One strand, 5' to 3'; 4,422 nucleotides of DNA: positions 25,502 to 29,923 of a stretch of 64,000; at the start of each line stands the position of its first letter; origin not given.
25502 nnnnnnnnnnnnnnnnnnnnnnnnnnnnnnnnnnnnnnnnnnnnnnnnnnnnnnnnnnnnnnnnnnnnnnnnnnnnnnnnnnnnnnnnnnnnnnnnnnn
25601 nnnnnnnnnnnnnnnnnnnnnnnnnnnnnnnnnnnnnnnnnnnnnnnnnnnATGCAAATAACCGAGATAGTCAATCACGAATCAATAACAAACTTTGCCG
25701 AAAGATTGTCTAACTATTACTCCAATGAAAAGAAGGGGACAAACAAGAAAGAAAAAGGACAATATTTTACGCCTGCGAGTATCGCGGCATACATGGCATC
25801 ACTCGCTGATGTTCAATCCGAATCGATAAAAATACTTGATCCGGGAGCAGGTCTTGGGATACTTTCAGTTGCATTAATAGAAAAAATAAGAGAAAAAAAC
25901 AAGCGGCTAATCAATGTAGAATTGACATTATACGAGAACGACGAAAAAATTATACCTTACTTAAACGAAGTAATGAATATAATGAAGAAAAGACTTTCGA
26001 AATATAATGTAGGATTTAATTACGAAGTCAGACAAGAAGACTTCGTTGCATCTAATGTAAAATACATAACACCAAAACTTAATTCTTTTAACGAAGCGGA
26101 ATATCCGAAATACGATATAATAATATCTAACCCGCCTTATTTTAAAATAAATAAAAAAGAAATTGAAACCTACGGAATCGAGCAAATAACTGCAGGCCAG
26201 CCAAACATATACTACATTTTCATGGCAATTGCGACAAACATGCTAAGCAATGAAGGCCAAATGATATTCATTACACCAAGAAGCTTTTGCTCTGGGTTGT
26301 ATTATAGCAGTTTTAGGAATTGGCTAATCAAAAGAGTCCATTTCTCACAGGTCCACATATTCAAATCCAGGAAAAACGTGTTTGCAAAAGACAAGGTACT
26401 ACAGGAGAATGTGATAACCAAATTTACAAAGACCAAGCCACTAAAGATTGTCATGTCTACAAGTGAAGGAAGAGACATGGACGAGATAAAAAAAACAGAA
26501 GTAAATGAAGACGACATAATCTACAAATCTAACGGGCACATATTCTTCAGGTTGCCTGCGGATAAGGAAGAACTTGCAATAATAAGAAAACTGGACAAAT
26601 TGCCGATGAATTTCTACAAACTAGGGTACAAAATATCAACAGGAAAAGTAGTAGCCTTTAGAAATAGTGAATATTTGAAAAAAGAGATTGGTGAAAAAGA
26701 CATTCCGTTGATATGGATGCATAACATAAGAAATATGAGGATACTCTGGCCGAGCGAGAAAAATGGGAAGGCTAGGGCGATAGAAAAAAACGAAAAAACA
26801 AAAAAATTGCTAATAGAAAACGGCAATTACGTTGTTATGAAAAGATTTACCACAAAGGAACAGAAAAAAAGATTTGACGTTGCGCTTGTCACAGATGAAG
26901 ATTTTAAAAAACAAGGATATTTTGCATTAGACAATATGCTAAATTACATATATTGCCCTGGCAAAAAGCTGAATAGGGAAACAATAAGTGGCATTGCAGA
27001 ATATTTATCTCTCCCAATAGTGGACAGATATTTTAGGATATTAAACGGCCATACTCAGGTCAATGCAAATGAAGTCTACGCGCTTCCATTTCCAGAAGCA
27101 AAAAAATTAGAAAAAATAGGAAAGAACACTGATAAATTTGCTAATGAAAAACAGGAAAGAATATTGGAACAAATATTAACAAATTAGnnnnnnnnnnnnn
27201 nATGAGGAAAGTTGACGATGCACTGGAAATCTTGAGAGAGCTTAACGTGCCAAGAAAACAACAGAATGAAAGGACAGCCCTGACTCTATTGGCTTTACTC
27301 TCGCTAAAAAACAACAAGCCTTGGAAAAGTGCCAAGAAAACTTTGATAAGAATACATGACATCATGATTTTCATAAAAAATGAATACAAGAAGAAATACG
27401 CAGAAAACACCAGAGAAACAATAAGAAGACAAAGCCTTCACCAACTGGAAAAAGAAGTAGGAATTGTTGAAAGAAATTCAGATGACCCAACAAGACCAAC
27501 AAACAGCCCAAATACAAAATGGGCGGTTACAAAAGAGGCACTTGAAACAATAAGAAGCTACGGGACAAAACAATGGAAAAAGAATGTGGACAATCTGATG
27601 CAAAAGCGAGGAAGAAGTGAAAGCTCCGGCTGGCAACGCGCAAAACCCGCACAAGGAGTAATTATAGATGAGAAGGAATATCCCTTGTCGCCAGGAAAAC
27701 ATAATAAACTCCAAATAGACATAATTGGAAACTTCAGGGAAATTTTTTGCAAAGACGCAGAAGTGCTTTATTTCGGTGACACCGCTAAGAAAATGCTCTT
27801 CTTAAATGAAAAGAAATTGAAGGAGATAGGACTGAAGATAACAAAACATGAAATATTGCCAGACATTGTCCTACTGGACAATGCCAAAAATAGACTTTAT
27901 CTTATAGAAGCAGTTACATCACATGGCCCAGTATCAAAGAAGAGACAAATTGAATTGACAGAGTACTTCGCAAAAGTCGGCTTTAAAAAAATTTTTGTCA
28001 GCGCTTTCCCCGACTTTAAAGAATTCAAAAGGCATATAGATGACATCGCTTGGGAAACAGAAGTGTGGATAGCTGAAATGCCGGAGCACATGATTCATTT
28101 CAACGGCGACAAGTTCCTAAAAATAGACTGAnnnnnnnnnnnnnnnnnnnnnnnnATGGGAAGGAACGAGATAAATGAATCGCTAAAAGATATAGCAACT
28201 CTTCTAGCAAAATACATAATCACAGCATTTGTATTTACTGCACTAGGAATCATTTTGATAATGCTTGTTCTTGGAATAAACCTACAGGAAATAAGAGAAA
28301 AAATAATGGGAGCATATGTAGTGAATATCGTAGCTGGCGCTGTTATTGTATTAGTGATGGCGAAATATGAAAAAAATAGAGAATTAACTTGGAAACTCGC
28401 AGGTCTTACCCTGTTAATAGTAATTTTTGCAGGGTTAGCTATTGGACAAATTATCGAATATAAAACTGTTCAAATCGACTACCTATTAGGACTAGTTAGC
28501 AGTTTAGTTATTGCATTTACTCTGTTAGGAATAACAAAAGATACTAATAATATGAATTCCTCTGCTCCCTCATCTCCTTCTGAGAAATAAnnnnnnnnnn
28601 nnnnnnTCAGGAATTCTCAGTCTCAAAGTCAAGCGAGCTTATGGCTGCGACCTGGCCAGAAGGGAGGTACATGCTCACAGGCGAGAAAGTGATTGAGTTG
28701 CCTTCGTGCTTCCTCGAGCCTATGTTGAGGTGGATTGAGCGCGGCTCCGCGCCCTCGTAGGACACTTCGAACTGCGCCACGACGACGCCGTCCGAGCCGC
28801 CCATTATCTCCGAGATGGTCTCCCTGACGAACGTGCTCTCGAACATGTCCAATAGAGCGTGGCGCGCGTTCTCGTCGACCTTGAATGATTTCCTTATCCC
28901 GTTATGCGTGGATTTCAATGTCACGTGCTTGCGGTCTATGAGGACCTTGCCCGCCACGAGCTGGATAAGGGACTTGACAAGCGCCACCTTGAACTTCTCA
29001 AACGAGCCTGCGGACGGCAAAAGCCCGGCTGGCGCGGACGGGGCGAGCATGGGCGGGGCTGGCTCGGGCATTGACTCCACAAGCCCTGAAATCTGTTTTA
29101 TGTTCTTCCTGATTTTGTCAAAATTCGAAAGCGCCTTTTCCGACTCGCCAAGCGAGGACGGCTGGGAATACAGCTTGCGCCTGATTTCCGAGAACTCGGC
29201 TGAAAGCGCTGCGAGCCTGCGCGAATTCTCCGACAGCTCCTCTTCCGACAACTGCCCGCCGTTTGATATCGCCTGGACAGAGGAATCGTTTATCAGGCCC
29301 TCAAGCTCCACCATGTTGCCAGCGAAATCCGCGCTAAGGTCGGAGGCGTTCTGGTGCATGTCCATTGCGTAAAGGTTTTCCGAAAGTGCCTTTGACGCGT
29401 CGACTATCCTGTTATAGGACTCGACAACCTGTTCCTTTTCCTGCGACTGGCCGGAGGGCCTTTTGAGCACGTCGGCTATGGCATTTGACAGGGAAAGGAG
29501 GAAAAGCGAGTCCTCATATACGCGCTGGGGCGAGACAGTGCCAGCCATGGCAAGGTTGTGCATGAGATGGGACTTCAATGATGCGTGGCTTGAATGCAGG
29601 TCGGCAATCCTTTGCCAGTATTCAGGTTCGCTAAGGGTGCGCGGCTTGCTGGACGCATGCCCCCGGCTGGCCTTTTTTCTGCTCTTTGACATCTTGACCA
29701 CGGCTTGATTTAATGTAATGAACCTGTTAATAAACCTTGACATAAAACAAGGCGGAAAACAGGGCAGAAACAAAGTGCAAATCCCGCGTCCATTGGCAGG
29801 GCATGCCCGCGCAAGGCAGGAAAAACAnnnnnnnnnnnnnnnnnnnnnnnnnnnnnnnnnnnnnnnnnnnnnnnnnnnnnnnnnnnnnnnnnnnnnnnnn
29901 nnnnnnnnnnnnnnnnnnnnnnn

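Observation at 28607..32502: Candidate undescribed two-gene module: internally duplicated Cys-ladder beta-solenoid-like protein plus coiled-coil partner, under a divergent tandem-Lrp regulator next to the R-M island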

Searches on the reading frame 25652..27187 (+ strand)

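Call 3: search_protein_families(library=pfam, proteins=[window:25652-27187:+], max_evalue=1)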
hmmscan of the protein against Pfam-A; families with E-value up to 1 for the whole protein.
window:25652-27187:+ (511 aa): 6 families
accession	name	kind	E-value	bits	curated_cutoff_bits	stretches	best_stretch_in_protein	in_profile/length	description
PF07669.17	Eco57I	-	1.3e-17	64.9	25.3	1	93-244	22-171/171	Eco57I restriction-modification methylase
PF02384.22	N6_Mtase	-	1.4e-11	44.7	20.4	1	30-249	20-223/311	N-6 DNA Methylase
PF05175.20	MTS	-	7.6e-05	22.9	23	1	142-168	87-113/170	Methyltransferase small domain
PF00398.26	RrnaAD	-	0.0057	16.2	24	1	35-114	9-77/263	Ribosomal RNA adenine dimethylase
PF01170.24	UPF0020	-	0.026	14.6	22.3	1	43-209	15-167/197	RMKL-like, methyltransferase domain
PF13342.12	Toprim_Crpt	-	0.07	13.6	32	1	385-419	21-54/60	C-terminal repeat of topoisomerase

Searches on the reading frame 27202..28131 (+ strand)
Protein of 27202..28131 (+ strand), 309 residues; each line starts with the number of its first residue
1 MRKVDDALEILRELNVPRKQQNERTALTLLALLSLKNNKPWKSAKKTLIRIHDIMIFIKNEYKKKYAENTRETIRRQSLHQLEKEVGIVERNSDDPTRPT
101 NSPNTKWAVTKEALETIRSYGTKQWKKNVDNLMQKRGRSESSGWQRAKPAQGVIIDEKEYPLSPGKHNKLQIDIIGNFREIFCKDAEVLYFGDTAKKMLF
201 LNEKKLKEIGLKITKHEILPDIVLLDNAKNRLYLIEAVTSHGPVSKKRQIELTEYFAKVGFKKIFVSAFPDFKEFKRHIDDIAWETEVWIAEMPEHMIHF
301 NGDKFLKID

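Call 3: search_protein_families(library=pfam, proteins=[window:27202-28131:+], max_evalue=1)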
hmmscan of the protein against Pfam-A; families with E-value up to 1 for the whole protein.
window:27202-28131:+ (309 aa): 4 families
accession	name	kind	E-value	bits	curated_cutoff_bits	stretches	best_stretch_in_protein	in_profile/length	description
PF06616.17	BsuBI_PstI_RE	-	3.9e-56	189.2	27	1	156-302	7-153/154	BsuBI/PstI restriction endonuclease domain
PF17728.7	BsuBI_PstI_RE_N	-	2.2e-46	157.6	27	1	1-136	1-135/140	BsuBI/PstI restriction endonuclease HTH domain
PF15439.11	NYAP_N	-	0.013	15.2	38.6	1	73-143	60-133/394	Neuronal tyrosine-phosphorylated phosphoinositide-3-kinase adapter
PF09845.14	OapC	-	0.29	11.8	23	1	56-136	31-111/133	Origin-associated protein OapC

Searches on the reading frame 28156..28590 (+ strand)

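Call 3: search_protein_families(library=pfam, proteins=[window:28156-28590:+], max_evalue=1)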
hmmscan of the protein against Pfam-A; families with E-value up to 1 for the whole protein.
window:28156-28590:+ (144 aa): 7 families
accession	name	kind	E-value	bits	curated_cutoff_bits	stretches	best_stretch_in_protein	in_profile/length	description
PF13886.12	TM7S3_TM198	-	6.4e-05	23.2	29.2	1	55-127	25-96/199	TM7S3/TM198-like domain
PF09586.16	YfhO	-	0.0038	16.1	28.5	1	24-122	342-441/835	Bacterial membrane protein YfhO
PF09843.14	DUF2070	-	0.015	14.1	30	1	22-140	17-135/561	Predicted membrane protein (DUF2070)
PF14126.11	DUF4293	-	0.14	12.8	27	1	23-124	6-99/153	Domain of unknown function (DUF4293)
PF12576.13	DUF3754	-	0.26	11.7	27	1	54-115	63-125/137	Protein of unknown function (DUF3754)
PF04531.18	Phage_holin_1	-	0.38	11.7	22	0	86-131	20-65/82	Bacteriophage holin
PF19942.4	DUF6404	-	0.59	11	27.6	1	20-76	50-104/115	Family of unknown function (DUF6404)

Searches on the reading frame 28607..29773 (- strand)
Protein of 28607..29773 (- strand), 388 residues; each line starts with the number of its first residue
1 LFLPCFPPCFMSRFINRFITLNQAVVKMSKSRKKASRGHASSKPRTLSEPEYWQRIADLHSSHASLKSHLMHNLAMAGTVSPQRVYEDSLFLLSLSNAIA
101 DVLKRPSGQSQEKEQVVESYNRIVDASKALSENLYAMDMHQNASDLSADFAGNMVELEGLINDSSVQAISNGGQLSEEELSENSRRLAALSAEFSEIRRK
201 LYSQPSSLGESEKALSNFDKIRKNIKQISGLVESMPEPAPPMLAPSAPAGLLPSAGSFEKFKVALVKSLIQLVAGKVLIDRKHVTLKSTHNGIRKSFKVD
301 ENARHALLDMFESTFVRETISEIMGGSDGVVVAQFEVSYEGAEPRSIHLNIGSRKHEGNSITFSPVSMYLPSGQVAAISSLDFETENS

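Call 3: search_protein_families(library=pfam, proteins=[window:28607-29773:-], max_evalue=1)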
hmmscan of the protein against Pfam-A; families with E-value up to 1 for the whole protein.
window:28607-29773:- (388 aa): 2 families
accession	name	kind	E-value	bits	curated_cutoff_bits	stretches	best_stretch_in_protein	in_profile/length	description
PF08614.16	ATG16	-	0.023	15.3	33.7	1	164-217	102-155/200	Autophagy protein 16 (ATG16)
PF06419.17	COG6_N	-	0.39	11.3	27.4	0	197-235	12-52/114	Conserved oligomeric complex COG6, N-terminal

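Call 4: search_protein_families(library=ncbifam, proteins=[window:28607-29773:-], max_evalue=1)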
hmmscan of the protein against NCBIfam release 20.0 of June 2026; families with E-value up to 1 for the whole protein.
window:28607-29773:- (388 aa): 2 families
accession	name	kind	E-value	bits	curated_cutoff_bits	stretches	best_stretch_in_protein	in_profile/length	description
NF047794.1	HisKinPtgB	equivalog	0.02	13.2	1000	1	12-35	358-381/656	two-component system sensor histidine kinase PgtB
NF047368.1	collar_FlbB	equivalog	0.032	14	110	1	175-236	71-136/193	periplasmic-type flagellar collar protein FlbB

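Call 35: search_protein_families(library=padloc, proteins=[window:28607-29773:-], max_evalue=0.1)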
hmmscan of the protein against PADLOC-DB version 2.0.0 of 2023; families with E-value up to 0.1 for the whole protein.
window:28607-29773:- (388 aa): 2 families
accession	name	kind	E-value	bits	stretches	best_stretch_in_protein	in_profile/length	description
PDLC02733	PbeC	-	1.6e-05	21.6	1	94-229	388-527/672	PbeC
PDLC00254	LmuB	-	0.027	11.1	1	177-226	232-281/563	AAA ATPase domain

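Call 42: find_homologous_proteins(query=window:28607-29692:-, max_evalue=0.001)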
Query window:28607-29692:- (361 aa): 3 proteins with E <= 0.001 among 6403 candidates.
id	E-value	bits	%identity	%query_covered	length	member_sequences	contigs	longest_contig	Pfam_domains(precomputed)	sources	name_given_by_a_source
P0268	5.8e-225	764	100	100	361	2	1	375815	-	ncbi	ncbi:MAG: hypothetical protein WC506_06560 [Candidatus Micrarchaeia archaeon]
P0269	3.5e-147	508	68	95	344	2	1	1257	-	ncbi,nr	ncbi:MAG TPA: hypothetical protein PLO51_05385 [Candidatus Micrarchaeota archaeon]|nr:hypothetical p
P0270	1.7e-129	450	63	93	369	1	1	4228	-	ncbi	-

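Call 43: find_encoding_contigs(protein=P0270, flank=5000, max_places=3)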
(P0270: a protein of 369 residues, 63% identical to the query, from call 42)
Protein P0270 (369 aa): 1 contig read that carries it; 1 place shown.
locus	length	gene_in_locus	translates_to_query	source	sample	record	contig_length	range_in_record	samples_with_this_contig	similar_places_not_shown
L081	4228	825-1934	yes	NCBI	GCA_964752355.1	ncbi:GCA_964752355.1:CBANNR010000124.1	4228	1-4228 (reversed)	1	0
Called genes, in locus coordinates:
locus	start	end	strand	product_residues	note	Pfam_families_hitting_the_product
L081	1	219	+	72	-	?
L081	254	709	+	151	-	-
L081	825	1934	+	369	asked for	-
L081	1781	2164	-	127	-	-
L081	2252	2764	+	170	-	PF00827:Ribosomal_L15e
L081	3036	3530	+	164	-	-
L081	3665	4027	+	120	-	PF01900:RNase_P_Rpp14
